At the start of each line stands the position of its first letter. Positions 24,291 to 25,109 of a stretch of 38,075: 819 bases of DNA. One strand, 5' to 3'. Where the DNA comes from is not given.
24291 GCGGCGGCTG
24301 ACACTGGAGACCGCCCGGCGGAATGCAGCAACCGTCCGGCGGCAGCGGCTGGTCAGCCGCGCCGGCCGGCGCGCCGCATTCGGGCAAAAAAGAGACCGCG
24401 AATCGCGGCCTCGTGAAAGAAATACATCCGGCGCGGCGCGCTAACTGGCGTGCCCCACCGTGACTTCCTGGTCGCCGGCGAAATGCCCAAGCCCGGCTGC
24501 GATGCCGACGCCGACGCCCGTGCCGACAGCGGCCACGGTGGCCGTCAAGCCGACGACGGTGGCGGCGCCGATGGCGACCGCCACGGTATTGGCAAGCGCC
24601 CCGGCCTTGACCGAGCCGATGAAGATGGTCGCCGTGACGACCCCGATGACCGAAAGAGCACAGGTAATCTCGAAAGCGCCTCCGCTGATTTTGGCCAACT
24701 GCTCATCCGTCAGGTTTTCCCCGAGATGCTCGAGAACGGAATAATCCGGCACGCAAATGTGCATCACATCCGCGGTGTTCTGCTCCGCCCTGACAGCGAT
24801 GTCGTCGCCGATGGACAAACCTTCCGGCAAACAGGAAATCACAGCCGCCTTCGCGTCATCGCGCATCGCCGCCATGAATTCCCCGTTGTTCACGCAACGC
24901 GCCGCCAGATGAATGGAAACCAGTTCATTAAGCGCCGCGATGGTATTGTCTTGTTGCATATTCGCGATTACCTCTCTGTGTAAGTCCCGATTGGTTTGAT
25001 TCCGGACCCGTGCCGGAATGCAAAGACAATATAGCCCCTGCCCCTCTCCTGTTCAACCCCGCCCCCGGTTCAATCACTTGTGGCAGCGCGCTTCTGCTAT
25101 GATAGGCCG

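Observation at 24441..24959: Orphan NHLP-type leader with double-glycine site fused to an unusually long glycine-zipper core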

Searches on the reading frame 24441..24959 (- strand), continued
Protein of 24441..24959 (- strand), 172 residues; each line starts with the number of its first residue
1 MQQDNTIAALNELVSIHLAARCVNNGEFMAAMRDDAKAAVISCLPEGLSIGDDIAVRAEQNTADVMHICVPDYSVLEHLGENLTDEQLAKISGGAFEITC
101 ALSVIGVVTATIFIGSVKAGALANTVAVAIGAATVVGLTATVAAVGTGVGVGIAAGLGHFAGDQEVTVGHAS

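Call 47: predict_structure(alignment_id=A2)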
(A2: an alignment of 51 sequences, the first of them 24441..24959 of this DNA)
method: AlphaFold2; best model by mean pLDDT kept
length: 172 residues; sequences in the alignment: 51
mean_pLDDT: 65.4   pTM: 0.44
mean pLDDT of the five models: 65.4, 65.4, 61.0, 60.1, 55.7
residues with pLDDT >= 90: 37; 70-90: 37; 50-70: 40; < 50: 58
segments of 3 or more residues with pLDDT < 50: 1-6, 113-115, 117-120, 122-129, 131-133, 135-159, 165-172
pLDDT, mean of each block of 10 residues (from residue 1): 48 81 95 95 91 89 89 72 75 59 54 47 47 43 39 46 46 40
secondary structure, 60 per line:
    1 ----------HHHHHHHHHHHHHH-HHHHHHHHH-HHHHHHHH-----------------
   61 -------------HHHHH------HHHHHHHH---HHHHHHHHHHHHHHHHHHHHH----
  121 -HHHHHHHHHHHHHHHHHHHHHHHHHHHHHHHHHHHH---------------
elements in order: H11-24 H26-34 H36-43 H74-78 H85-92 H96-116 H122-157

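Call 49: search_solved_structures(query=A2, max_evalue=10, show_alignments=3)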
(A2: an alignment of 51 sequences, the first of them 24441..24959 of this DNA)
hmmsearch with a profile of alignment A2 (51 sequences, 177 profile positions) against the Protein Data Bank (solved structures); distinct sequences matched with E-value up to 10: 30.
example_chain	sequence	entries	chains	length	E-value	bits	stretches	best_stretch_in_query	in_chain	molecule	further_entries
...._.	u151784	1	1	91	1.9e-09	40.4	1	24-103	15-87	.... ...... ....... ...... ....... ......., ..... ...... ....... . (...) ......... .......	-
1v29_A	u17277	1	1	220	2.6e-06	30.1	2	23-76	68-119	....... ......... a chain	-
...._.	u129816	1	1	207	0.00059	22.5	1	23-76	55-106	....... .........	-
3hht_A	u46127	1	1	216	0.00072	22.2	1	23-76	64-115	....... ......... alpha subunit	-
2dpp_A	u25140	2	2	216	0.00072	22.2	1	23-76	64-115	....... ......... alpha subunit | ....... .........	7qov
7qom_A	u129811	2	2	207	0.0009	21.9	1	23-76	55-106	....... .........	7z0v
7qoy_A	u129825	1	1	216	0.001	21.7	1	23-76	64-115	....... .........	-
9cjx_A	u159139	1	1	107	0.0018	20.9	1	24-101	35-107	NHLP leader peptide family natural product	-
7qou_A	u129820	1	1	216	0.0026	20.4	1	23-76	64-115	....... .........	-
1ahj_A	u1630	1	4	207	0.28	13.8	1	35-98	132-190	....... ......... (SUBUNIT ALPHA)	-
2zcf_A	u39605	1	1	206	0.28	13.8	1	35-98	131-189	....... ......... subunit alpha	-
3a8g_A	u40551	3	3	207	0.28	13.8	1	35-98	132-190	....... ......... subunit alpha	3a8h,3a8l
2ahj_A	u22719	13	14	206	0.28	13.8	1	35-98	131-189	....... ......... | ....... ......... subunit alpha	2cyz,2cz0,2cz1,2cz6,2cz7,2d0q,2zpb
2qdy_A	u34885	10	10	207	0.29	13.8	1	35-98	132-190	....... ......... subunit alpha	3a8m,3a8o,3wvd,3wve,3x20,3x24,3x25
9kah_C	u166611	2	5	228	0.67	12.5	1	28-76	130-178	Chalcone-flavonone isomerase family protein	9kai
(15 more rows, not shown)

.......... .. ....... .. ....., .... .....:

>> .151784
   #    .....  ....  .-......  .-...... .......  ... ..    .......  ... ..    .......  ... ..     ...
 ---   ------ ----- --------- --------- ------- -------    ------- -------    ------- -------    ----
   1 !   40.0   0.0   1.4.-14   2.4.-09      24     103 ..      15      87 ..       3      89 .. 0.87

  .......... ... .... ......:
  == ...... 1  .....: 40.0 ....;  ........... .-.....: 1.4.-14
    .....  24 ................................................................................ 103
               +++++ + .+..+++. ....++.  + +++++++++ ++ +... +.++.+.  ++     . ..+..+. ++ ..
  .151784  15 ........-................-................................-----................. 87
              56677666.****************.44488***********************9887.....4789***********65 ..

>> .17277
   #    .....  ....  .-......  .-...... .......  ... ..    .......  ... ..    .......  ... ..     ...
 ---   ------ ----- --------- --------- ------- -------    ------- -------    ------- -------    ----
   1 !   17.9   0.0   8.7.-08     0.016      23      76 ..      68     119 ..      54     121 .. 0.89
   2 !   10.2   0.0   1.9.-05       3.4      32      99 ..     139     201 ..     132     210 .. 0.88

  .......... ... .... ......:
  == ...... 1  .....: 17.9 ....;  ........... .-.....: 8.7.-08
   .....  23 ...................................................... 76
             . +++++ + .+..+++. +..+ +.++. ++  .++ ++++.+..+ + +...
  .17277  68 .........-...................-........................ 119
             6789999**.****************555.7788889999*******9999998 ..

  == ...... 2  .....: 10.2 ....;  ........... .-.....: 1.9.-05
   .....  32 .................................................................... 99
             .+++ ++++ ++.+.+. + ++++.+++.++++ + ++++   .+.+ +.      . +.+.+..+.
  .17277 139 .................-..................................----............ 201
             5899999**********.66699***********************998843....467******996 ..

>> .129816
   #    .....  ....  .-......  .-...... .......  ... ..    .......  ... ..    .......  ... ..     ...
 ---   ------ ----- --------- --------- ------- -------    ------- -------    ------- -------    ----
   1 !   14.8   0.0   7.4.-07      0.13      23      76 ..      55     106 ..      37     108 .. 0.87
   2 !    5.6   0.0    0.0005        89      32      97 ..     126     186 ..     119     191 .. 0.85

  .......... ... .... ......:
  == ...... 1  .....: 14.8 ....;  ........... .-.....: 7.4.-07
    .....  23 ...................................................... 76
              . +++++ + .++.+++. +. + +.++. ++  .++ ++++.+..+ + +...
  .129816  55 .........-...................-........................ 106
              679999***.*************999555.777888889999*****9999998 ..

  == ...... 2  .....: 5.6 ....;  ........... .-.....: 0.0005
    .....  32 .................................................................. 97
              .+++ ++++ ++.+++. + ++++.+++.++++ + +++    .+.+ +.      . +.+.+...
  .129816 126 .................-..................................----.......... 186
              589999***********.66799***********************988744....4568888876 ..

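Call 50: fold_search(model_id=the predicted structure, library=pdb)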
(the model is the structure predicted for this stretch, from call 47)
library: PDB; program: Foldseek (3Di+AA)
matches with E <= 10: 4; with E <= 0.001: 0
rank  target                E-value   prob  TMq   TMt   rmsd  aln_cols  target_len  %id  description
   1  8gym_B                5.0e+00  0.04  0.18  0.08  24.4       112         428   12  Cryo-EM structure of Tetrahymena thermophila respiratory mega-complex MC IV2+(I+III2+II)2 (released 2023-06-14)
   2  8b6h_DO               6.1e+00  0.02  0.17  0.08  32.6       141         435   11  Cryo-EM structure of cytochrome c oxidase dimer (complex IV) from respiratory supercomplex of Tetrahymena thermophila (released 2023-03-29)
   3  8exh_A                9.0e+00  0.03  0.16  0.30   8.4        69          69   22  Agrobacterium tumefaciens Tpilus (released 2023-03-22)
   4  9nba_E                9.6e+00  0.01  0.13  0.08  31.3       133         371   12  Augmin/V junction(open) (released 2025-03-19)

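Call 57: search_protein_families(library=ncbifam, alignment_id=A2, max_evalue=0.01)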
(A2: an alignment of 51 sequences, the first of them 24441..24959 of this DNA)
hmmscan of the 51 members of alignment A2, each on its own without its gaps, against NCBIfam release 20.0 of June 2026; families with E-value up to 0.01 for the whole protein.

A. member 1, window:24441-24959:- (172 aa): 2 families
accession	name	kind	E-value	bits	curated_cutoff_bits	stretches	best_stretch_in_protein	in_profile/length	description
TIGR03793.1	leader_NHLP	domain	5e-05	23.1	50.9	1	17-94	8-77/77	NHLP leader peptide family RiPP precursor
TIGR03949.1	bact_IIb_cerein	subfamily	0.00021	21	21.5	1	82-121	3-41/45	class IIb bacteriocin, lactobin A/cerein 7B family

B. families by the number of members that match (of 51 scanned): 8 families
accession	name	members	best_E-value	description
TIGR03793.1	leader_NHLP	29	2.5e-10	NHLP leader peptide family RiPP precursor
TIGR03949.1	bact_IIb_cerein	5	0.00011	class IIb bacteriocin, lactobin A/cerein 7B family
TIGR01323.1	nitrile_alph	4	2.1e-05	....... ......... subunit alpha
NF038399.1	NH_RiPP_Os17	4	0.001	Os1348 family NHLP clan protein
TIGR01478.1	STEVOR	1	0.0025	STEVOR family variant surface protein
NF053827.1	RNA5-3helPhoH2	1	0.0029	RNA 5'-3' helicase PhoH2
NF035925.1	Geo26A_fam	1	0.0035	geobacillin-26 family protein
TIGR01847.1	bacteriocin_sig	1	0.0066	bacteriocin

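Call 63: list_cluster_members(proteins=[P0164, P0071, P0159, P0163, P0033])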
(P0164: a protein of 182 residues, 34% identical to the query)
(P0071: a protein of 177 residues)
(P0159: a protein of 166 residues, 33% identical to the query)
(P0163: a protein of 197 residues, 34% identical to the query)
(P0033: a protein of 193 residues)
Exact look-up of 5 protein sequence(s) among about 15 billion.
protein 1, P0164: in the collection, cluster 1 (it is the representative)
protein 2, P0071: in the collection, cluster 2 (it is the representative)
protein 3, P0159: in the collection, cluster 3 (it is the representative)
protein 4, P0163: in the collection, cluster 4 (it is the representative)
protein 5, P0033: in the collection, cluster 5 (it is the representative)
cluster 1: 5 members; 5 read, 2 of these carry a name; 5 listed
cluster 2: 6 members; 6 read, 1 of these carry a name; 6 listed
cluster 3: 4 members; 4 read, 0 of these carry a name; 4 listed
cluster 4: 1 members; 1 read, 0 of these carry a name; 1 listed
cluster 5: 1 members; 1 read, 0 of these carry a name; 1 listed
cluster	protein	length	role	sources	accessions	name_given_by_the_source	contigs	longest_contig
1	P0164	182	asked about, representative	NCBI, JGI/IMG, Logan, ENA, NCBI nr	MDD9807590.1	MAG: hypothetical protein OXU34_04875 [Gammaproteobacteria bacterium] | hypothetical protein [Gammaproteobacteria bacterium]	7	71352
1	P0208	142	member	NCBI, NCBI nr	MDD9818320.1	MAG: hypothetical protein OXU61_09350 [Gammaproteobacteria bacterium] | hypothetical protein [Gammaproteobacteria bacterium]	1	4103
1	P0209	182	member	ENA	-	-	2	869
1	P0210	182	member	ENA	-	-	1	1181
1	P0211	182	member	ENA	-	-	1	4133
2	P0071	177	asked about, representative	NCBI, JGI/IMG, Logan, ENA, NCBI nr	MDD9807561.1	MAG: hypothetical protein OXU34_04725 [Gammaproteobacteria bacterium] | hypothetical protein [Gammaproteobacteria bacterium]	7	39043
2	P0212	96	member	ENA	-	-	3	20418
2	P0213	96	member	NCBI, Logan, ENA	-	-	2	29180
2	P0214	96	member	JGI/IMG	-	-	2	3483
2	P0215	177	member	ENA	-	-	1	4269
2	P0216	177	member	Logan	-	-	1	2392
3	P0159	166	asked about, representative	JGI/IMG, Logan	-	-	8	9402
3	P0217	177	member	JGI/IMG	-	-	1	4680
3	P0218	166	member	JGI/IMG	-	-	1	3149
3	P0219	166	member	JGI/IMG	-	-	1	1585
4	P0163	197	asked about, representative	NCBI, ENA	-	-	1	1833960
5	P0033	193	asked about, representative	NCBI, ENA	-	-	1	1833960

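Call 68: find_related_loci(query=A4, collection=metagenome_contigs, flank=10000)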
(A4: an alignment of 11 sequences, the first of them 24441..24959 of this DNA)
Query A4 (172 aa) in metagenome_contigs; peptide patterns used: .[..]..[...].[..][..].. (x = any residue, [..] = any of these).
600 stretches matched a pattern (row limit reached: there are more); 4 encode a relative of the query (tblastn E <= 1e-3); 4 distinct loci.
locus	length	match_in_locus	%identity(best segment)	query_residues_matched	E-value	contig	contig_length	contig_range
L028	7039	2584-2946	32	44-162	5e-8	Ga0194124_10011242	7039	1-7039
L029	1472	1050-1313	30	21-118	7e-7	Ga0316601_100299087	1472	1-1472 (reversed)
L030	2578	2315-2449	35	46-94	3e-6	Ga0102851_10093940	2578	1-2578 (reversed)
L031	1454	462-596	35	46-94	3e-6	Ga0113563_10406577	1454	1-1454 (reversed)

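Call 70: find_encoding_contigs(protein=P0050, flank=10000, max_places=4)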
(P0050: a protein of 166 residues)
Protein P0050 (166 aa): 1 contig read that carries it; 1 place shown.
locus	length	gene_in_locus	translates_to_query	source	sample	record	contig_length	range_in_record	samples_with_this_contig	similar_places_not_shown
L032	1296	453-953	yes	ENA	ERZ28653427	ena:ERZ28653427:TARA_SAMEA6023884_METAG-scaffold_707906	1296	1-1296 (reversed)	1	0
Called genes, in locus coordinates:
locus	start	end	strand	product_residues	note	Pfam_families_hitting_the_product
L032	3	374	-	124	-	?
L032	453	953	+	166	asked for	-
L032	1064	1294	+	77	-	?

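Call 74: find_encoding_contigs(protein=P0154, flank=10000, max_places=3)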
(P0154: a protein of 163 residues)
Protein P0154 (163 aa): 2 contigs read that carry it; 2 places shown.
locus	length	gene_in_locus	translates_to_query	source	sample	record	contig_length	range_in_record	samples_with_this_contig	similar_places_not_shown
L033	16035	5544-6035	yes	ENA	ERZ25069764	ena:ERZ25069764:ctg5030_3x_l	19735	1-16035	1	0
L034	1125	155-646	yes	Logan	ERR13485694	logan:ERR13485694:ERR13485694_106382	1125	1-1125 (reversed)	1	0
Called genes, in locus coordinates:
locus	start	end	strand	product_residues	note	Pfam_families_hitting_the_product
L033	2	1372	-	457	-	?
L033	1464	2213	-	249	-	PF02463:SMC_N, PF13476:AAA_23 (weak), PF00005:ABC_tran, PF13304:AAA_21 (weak)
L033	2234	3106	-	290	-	PF00528:BPD_transp_1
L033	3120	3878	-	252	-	PF00528:BPD_transp_1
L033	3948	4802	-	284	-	PF00497:SBP_bac_3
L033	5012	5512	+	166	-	-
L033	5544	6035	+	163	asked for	-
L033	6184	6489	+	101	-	-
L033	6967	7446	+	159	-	-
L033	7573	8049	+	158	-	-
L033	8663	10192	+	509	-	PF25596:CPSase_L_D1, PF02786:CPSase_L_D2, PF02787:CPSase_L_D3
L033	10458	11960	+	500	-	PF25596:CPSase_L_D1, PF02655:ATP-grasp_3 (weak), PF02222:ATP-grasp, PF02786:CPSase_L_D2, PF07478:Dala_Dala_lig_C (weak), PF15632:ATPgrasp_Ter, PF02142:MGS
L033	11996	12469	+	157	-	PF03449:GreA_GreB_N, PF01272:GreA_GreB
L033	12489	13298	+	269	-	PF00459:Inositol_P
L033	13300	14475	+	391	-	PF00155:Aminotran_1_2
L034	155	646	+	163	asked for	-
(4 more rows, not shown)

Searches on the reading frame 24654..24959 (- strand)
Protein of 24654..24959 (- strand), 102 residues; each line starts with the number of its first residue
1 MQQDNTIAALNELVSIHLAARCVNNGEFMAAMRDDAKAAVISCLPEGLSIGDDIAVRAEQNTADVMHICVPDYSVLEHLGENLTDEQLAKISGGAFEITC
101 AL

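Call 73: find_homologous_proteins(query=A5, max_evalue=0.000001)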
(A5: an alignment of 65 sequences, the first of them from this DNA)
Query A5 (65 sequences) (102 aa, profile of the alignment): 57 proteins with E <= 0.000001 among 909 candidates.
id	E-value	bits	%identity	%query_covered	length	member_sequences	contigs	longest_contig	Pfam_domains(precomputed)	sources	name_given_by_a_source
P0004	9.0e-22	95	84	99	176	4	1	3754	-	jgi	-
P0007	1.1e-21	95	76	100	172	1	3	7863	-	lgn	-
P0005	3.1e-21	93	76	99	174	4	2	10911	-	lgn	-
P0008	5.9e-21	93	100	100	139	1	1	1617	PF02601.21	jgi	-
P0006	1.0e-20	92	76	100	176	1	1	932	-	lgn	-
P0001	1.0e-20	92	100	100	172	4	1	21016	-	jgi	-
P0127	1.6e-20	91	29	89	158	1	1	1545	-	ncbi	-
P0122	1.8e-20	91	-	-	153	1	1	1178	-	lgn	-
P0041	1.9e-20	91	27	89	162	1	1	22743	-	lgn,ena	-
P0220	4.0e-20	90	23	94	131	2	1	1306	-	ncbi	-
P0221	1.0e-19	89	30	86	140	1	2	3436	-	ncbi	-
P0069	1.1e-19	88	27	86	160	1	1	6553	-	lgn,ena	-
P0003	1.3e-19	88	76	99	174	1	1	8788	-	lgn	-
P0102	1.4e-19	88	38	48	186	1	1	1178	-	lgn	-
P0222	2.2e-19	87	28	89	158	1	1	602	-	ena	-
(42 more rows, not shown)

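Call 88: predict_structure(alignment_id=A5)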
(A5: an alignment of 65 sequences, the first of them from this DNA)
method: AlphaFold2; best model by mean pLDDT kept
length: 102 residues; sequences in the alignment: 65
mean_pLDDT: 81.6   pTM: 0.60
mean pLDDT of the five models: 81.6, 80.8, 79.0, 78.3, 75.9
residues with pLDDT >= 90: 46; 70-90: 33; 50-70: 20; < 50: 3
segments of 3 or more residues with pLDDT < 50: 1-3
pLDDT, mean of each block of 10 residues (from residue 1): 54 86 96 96 93 90 90 70 76 67 69
secondary structure, 60 per line:
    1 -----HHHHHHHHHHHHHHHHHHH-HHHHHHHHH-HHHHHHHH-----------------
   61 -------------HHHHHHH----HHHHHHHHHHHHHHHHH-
elements in order: H6-24 H26-34 H36-43 H74-80 H85-101

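Call 90: fold_search(model_id=the predicted structure, library=pdb)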
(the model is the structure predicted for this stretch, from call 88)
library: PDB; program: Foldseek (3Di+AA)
matches with E <= 10: 3; with E <= 0.001: 0
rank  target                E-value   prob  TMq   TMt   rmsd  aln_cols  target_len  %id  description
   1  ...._MODEL_1_A        1.7e+00  0.35  0.32  0.37   4.3        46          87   35  Solution NMR structure of a RiPP proteusin precursor protein (released 2024-02-14)
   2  5nzz_B                7.7e+00  0.01  0.14  0.05  22.0        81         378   26  Crystal structure of phosphorylated p38aMAPK in complex with TAB1 (released 2018-05-30)
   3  6f38_b                8.3e+00  0.01  0.11  0.15  24.0        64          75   16  Cryo-EM structure of two dynein tail domains bound to dynactin and HOOK3 (released 2018-01-17)
